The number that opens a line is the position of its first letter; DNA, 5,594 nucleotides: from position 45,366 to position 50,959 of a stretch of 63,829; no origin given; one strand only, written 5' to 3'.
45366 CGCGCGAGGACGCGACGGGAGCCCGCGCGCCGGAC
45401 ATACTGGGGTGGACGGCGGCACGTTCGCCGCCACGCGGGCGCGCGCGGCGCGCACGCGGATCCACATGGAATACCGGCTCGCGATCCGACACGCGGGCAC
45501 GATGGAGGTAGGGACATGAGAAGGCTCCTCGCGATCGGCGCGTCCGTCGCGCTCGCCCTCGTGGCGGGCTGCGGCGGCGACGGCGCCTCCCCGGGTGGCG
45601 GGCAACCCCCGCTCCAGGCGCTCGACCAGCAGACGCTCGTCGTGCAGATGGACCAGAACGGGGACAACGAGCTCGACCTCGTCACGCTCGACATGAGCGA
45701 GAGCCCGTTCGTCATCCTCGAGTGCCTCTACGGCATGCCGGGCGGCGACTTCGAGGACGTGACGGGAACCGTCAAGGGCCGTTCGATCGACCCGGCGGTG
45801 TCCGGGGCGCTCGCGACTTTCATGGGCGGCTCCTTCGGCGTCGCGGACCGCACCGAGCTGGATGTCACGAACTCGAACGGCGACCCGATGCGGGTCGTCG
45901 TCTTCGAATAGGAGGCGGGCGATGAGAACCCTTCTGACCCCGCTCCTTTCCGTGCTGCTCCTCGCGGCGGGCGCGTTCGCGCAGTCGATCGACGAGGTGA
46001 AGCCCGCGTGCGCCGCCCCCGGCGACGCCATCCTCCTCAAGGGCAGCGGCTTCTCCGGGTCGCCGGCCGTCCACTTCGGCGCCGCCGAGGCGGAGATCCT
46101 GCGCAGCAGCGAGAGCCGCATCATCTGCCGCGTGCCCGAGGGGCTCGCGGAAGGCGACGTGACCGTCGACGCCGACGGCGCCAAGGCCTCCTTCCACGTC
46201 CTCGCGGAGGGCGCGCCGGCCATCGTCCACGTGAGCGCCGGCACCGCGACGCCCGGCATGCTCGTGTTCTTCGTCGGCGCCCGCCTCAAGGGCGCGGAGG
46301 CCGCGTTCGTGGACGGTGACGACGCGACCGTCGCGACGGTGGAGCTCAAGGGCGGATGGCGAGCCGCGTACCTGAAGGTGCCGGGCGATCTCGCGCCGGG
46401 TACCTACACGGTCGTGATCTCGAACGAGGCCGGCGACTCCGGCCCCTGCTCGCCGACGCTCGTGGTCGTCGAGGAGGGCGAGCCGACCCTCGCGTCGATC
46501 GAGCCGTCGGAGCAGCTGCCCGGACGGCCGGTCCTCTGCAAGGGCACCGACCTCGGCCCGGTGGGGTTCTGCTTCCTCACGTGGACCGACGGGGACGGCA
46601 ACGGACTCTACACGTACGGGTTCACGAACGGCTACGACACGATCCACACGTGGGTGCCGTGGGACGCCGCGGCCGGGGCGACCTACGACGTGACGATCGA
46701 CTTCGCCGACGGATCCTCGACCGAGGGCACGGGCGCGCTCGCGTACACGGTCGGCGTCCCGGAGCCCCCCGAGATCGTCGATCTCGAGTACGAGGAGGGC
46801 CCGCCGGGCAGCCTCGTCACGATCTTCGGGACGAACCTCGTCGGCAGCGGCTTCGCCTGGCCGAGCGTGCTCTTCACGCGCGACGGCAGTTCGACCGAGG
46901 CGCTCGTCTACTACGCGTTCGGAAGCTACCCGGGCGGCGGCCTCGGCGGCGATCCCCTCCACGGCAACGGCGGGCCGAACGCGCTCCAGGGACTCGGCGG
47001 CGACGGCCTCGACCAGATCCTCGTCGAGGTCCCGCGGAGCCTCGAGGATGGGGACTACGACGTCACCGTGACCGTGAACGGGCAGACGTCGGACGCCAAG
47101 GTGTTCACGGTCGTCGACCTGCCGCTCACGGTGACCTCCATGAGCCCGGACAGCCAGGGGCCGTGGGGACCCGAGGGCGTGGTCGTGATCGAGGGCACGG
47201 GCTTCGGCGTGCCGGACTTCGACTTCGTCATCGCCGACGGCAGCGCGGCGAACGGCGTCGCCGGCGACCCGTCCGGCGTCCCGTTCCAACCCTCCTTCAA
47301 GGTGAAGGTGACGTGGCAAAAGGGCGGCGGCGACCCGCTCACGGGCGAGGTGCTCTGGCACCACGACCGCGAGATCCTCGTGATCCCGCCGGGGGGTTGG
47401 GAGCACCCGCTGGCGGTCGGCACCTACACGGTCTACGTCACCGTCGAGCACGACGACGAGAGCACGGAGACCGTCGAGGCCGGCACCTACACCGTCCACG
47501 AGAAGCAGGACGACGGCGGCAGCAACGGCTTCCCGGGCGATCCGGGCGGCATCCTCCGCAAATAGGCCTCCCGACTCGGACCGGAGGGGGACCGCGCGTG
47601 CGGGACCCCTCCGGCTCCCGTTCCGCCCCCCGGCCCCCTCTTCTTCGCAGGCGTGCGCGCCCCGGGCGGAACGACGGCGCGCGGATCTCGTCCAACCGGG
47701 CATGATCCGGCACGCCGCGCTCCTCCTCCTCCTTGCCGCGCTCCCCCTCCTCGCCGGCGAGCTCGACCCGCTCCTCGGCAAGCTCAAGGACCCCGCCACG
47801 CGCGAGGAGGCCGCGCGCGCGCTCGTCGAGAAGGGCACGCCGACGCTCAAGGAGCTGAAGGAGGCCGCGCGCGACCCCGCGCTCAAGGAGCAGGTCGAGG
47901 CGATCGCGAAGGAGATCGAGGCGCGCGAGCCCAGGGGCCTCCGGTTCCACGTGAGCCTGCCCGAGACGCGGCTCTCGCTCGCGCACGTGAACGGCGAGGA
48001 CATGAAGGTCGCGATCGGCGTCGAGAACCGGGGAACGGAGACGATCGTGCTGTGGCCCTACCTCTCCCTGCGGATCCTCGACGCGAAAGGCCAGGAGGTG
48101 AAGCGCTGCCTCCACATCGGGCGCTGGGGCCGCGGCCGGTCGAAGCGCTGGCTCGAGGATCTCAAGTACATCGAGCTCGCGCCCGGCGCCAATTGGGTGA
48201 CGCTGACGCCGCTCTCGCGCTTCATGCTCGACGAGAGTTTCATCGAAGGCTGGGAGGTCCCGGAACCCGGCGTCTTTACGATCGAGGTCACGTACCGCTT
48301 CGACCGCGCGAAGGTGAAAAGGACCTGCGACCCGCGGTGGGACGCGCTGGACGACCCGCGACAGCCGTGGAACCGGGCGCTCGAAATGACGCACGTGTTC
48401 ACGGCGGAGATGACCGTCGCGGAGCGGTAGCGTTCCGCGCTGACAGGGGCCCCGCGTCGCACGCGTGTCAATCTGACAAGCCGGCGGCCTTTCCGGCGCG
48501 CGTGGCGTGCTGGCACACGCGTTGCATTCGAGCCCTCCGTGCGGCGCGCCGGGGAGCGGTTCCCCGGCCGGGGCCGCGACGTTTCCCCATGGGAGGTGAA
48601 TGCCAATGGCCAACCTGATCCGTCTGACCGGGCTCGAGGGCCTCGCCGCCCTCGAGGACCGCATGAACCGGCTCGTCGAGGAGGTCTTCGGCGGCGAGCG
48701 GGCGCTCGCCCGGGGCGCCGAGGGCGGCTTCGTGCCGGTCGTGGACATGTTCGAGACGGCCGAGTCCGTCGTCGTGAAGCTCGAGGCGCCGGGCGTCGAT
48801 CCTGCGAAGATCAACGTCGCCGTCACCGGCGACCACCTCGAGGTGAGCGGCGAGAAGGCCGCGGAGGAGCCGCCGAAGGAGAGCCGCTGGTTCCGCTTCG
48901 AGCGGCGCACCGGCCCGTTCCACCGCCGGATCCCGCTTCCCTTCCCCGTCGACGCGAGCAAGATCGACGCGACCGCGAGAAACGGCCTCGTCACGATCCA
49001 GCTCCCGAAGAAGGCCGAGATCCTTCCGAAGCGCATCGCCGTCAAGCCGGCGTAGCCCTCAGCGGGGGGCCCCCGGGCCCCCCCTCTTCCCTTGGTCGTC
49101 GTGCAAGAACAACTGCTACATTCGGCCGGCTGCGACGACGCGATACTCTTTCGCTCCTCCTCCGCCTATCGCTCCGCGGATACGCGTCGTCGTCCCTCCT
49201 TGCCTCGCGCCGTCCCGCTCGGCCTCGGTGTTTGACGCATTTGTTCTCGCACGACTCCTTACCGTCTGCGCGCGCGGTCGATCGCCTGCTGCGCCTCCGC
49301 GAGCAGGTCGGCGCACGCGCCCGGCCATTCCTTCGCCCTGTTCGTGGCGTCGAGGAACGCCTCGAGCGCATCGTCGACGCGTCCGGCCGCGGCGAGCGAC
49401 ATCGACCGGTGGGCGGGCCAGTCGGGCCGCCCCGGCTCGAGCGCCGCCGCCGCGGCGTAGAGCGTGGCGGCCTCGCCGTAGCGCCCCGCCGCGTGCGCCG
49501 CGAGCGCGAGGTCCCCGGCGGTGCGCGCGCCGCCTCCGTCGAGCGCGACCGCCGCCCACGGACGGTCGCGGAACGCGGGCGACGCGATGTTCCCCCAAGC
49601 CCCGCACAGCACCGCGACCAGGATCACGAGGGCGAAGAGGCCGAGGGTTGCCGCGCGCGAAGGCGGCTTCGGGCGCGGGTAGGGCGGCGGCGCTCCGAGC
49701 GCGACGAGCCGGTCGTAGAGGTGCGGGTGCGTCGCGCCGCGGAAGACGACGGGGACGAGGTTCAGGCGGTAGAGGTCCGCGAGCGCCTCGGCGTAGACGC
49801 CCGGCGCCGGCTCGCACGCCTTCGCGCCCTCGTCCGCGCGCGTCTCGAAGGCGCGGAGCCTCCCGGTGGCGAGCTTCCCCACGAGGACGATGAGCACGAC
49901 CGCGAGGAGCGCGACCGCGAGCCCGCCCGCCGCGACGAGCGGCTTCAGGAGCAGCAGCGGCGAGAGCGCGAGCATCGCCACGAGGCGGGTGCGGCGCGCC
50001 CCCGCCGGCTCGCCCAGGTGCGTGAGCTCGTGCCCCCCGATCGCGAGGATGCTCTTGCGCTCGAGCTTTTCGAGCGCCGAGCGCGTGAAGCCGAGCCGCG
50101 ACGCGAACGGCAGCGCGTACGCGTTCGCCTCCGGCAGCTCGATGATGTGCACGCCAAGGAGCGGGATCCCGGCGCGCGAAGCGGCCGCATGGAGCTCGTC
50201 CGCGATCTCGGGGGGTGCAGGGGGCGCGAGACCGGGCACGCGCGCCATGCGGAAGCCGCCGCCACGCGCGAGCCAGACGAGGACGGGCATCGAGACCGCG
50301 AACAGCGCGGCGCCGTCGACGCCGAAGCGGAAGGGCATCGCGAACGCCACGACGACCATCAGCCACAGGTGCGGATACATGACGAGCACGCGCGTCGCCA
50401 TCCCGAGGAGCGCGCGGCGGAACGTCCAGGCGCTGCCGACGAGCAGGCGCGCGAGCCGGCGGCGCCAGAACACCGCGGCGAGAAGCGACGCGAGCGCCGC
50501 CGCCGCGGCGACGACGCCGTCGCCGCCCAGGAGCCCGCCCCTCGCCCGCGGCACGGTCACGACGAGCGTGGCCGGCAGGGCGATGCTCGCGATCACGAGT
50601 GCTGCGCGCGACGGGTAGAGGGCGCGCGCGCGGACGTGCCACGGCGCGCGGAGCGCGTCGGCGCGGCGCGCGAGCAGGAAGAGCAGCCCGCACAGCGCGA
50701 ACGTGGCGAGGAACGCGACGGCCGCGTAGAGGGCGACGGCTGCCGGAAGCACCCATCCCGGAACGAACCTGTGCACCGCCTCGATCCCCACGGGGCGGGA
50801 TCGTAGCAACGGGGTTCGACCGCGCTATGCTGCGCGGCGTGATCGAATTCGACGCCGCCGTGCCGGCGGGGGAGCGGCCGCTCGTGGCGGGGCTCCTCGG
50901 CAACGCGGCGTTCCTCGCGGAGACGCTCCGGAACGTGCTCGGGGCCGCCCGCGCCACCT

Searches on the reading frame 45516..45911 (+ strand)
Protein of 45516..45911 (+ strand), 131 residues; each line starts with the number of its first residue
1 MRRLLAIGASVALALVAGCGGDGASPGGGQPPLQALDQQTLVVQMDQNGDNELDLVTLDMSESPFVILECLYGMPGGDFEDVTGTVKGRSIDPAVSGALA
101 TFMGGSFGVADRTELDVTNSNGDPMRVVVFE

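Call 77: find_homologous_proteins(query=window:45516-45911:+, max_evalue=0.001)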
Query window:45516-45911:+ (131 aa): 35 proteins with E <= 0.001 among 153 candidates.
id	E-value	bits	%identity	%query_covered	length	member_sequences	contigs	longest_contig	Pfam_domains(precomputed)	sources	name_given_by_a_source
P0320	4.5e-69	248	91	100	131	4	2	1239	-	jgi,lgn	-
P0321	1.2e-66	241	89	78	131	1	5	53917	-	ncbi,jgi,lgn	-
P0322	2.8e-66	239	90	77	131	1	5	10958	-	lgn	-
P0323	5.1e-66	239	88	77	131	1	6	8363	-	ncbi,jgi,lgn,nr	ncbi:MAG: hypothetical protein L6Q95_14765 [Planctomycetes bacterium]|jgi:hypothetical protein|nr:hy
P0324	1.3e-64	234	82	100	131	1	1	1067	-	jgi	-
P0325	2.1e-64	233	83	100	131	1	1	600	-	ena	-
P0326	3.7e-64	233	88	78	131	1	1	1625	-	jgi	jgi:hypothetical protein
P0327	5.1e-64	232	80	100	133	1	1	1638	-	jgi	jgi:hypothetical protein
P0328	2.1e-62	227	81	100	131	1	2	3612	-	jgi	jgi:hypothetical protein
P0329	2.4e-62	227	80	100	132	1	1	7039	-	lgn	-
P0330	3.5e-62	226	90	77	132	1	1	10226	-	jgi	-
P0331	1.4e-61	224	81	99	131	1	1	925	-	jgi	-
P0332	3.9e-61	223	74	100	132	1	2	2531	-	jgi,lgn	-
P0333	2.3e-60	220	86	76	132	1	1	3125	-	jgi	jgi:hypothetical protein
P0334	1.6e-59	218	74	100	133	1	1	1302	-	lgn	-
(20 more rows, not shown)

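Call 86: predict_structure(alignment_id=A7)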
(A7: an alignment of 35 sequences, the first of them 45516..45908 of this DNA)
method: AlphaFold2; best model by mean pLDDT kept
length: 131 residues; sequences in the alignment: 35
mean_pLDDT: 65.5   pTM: 0.36
mean pLDDT of the five models: 65.5, 53.9, 50.1, 49.4, 46.5
residues with pLDDT >= 90: 5; 70-90: 64; 50-70: 29; < 50: 33
segments of 3 or more residues with pLDDT < 50: 1-29
pLDDT, mean of each block of 10 residues (from residue 1): 39 40 40 57 76 77 72 58 72 83 71 84 83 66
secondary structure, 60 per line:
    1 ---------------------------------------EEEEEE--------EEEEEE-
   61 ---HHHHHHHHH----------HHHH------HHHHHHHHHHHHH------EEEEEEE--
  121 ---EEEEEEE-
elements in order: E40-45 E54-59 H64-72 H83-86 H93-105 E112-118 E124-130

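Call 89: fold_search(model_id=the predicted structure, library=pdb)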
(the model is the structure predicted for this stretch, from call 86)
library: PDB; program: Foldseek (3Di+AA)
matches with E <= 10: 171; with E <= 0.001: 0
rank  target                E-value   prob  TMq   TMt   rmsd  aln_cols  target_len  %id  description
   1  7yx0_C                8.6e-01  0.09  0.16  0.15  13.8        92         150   16  Crystal structure of the full-length short LOV protein SBW25-LOV from Pseudomonas fluorescens (light state) (released 2023-05-24)
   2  7yx0_A                8.6e-01  0.08  0.15  0.13  15.5       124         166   14  Crystal structure of the full-length short LOV protein SBW25-LOV from Pseudomonas fluorescens (light state) (released 2023-05-24)
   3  7r56                  1.2e+00  0.07  0.13  0.13  15.1        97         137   12  Crystal structure of PpSB1-LOV-I48T mutant (light state) (released 2022-12-21)
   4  3bwl_D                1.7e+00  0.10  0.14  0.14   3.8        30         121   27  Crystal structure of PAS domain of HTR-like protein from Haloarcula marismortui (released 2008-01-15)
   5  7a6p_B                1.7e+00  0.08  0.16  0.14  12.7        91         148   14  Structural determinants underlying the adduct lifetime in a short LOV protein PpSB2-LOV (released 2021-03-10)
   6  8q72_E                1.7e+00  0.08  0.19  0.06  18.7       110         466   14  E. coli plasmid-borne JetABCD(E248A) core in a cleavage-competent state (released 2024-01-31)
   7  6ph4_A                1.8e+00  0.07  0.18  0.09  13.2        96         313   16  Full length LOV-PAS-HK construct from the LOV-HK sensory protein from Brucella abortus (light-adapted, construct 15-48 (released 2020-12-30)
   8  8jzl_A                2.1e+00  0.03  0.14  0.06  17.1       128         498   12  CryoEM structure of the Salmonella effector inositol phosphate phosphatase SopB (released 2024-07-10)
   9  3bwl_A                2.4e+00  0.06  0.13  0.13   4.3        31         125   22  Crystal structure of PAS domain of HTR-like protein from Haloarcula marismortui (released 2008-01-15)
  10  6pps_A                2.4e+00  0.06  0.17  0.10  12.3        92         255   13  A blue light illuminated LOV-PAS construct from the LOV-HK sensory protein from Brucella abortus (construct 15-273) (released 2020-07-15)
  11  3bwl_B                2.6e+00  0.06  0.13  0.13   4.3        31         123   22  Crystal structure of PAS domain of HTR-like protein from Haloarcula marismortui (released 2008-01-15)
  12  6ph2_A                2.6e+00  0.05  0.17  0.18  13.5        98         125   16  Complete LOV domain from the LOV-HK sensory protein from Brucella abortus (mutant C69S, construct 15-155) (released 2020-12-30)
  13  5lnl_B                2.6e+00  0.03  0.14  0.14  21.2       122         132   14  Crystal structure of Hsf 1608-1749 putative domain 1 (released 2017-02-15)
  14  8a52_A                2.7e+00  0.05  0.14  0.08  14.6        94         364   14  Crystal structure of a chimeric LOV-Histidine kinase SB2F1 (asymmetrical variant, trigonal form with long c-axis) (released 2023-12-27)
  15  8a33                  2.9e+00  0.04  0.13  0.13  15.2        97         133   14  Crystal structure of PpSB1-LOV-K117E mutant (light state) (released 2023-07-05)
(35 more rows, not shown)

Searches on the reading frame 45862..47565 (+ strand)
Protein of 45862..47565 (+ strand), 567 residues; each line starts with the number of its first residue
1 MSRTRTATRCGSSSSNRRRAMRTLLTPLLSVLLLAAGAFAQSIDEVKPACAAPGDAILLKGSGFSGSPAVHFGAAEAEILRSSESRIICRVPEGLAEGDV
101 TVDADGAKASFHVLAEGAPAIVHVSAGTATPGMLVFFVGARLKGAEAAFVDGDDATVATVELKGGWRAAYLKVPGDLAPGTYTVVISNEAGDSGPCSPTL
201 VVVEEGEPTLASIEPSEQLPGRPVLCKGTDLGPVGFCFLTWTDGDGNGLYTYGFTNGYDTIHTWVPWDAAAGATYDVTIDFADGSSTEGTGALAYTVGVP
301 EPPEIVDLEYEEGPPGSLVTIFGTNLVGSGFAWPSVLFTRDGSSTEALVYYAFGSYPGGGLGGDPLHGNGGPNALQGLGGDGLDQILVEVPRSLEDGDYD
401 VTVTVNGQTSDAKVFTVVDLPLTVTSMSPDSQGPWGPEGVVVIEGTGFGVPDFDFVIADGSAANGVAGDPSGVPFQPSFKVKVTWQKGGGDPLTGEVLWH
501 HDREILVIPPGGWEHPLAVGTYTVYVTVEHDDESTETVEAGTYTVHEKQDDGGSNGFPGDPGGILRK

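Call 27: search_protein_families(library=pfam, proteins=[window:45862-47565:+], max_evalue=0.01)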
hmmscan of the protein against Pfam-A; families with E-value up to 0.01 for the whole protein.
window:45862-47565:+ (567 aa): 3 families
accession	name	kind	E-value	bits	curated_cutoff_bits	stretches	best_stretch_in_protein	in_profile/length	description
PF01833.30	TIG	-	2.7e-16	59.8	20.9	1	43-106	3-72/84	IPT/TIG domain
PF14734.12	DUF4469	-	2.8e-05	24.4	22.6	0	385-413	65-93/101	Domain of unknown function (DUF4469) with IG-like fold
PF21226.3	MalQ_N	-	0.00053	20.7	24.1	0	152-202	41-89/91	MalQ N-terminal beta sandwich domain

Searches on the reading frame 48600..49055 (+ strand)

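Call 27: search_protein_families(library=pfam, proteins=[window:48600-49055:+], max_evalue=0.01)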
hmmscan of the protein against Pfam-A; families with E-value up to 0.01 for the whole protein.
window:48600-49055:+ (151 aa): 2 families
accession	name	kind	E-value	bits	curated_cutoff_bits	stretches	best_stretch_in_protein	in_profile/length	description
PF00011.27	HSP20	-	9.6e-17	61.4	20.8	1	50-148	2-101/102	Hsp20/alpha crystallin family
PF17886.7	ArsA_HSP20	-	0.00016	21.6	22.5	1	57-134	4-62/63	HSP20-like domain found in ArsA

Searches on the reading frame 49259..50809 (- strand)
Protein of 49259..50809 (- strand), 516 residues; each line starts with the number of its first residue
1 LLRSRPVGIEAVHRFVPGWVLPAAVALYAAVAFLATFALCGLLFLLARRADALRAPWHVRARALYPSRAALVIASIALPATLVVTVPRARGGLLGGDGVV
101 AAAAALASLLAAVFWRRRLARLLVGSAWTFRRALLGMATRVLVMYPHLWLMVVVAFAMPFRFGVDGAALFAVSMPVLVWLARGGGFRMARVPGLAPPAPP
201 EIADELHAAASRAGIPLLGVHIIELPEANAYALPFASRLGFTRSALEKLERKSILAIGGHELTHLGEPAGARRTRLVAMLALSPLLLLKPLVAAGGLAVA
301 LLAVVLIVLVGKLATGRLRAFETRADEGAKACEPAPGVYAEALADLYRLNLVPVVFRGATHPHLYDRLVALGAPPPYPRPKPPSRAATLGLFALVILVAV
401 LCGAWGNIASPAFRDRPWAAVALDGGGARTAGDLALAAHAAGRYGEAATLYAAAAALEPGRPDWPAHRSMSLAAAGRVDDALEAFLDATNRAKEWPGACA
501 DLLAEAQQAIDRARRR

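Call 27: search_protein_families(library=pfam, proteins=[window:49259-50809:-], max_evalue=0.01)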
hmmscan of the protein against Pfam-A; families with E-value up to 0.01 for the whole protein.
window:49259-50809:- (516 aa): 2 families
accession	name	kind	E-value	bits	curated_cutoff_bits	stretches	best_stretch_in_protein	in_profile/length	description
PF01435.24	Peptidase_M48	-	6.5e-13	49.4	20.3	1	201-371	6-182/186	Peptidase family M48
PF14559.12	TPR_19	-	0.00073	20.2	25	1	439-504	2-66/68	Tetratricopeptide repeat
